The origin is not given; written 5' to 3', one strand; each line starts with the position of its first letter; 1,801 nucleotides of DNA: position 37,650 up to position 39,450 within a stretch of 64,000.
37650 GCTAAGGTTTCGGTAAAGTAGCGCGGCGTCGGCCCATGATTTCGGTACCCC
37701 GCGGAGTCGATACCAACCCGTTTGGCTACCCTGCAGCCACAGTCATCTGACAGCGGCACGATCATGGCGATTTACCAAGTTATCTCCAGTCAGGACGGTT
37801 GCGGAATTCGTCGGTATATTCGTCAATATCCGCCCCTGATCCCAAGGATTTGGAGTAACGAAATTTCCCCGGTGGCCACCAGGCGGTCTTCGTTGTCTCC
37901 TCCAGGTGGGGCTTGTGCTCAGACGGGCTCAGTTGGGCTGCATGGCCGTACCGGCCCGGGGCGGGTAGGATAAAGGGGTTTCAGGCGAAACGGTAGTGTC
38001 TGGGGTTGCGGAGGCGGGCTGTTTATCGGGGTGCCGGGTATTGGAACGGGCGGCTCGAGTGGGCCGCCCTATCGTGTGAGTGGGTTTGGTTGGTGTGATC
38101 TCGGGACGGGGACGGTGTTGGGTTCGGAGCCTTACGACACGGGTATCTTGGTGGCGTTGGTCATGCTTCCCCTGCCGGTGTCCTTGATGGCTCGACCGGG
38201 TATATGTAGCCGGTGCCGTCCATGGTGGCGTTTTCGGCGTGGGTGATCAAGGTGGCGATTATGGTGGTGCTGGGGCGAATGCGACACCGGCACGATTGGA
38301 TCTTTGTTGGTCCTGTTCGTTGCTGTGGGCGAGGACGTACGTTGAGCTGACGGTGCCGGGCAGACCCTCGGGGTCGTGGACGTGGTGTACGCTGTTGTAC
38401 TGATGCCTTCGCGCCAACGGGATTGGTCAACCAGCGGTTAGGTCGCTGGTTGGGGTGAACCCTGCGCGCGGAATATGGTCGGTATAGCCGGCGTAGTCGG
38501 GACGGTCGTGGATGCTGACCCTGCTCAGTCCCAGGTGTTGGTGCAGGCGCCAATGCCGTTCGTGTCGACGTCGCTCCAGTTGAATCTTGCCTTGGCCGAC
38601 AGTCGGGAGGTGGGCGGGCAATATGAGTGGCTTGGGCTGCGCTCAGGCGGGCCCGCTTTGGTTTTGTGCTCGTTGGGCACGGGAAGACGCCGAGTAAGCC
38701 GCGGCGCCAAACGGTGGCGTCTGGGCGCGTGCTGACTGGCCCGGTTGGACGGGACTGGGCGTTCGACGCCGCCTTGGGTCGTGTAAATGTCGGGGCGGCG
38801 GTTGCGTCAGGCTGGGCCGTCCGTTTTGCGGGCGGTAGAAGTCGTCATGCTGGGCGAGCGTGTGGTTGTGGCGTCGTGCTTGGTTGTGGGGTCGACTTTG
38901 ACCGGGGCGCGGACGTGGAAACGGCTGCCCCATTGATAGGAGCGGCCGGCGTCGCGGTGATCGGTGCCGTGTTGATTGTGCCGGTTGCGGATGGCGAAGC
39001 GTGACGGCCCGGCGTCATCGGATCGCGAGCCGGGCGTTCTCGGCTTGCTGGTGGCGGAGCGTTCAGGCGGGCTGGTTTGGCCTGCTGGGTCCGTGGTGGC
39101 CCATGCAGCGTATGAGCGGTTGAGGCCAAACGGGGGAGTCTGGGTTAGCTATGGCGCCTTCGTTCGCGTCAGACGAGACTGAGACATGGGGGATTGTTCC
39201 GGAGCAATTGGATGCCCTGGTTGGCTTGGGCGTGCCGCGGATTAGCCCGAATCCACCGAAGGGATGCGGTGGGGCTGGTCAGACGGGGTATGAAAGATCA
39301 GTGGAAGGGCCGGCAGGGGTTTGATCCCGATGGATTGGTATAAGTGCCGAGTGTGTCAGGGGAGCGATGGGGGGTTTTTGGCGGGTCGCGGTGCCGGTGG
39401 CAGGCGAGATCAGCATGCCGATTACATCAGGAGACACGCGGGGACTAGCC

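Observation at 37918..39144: A co-oriented 85-110-nt repeat family with complementary ends, at least 15 copies in the window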

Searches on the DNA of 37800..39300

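Call 70: search_rna_families(source=window, start=37800, end=39300, threshold=evalue, max_evalue=10)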
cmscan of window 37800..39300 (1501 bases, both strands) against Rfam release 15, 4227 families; matches with E-value up to 10: 1.
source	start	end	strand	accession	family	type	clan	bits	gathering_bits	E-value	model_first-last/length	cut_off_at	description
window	38220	38273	+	RF00523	Prion_pknot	Cis-reg;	-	15.5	39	8.9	1-40/40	no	Prion pseudoknot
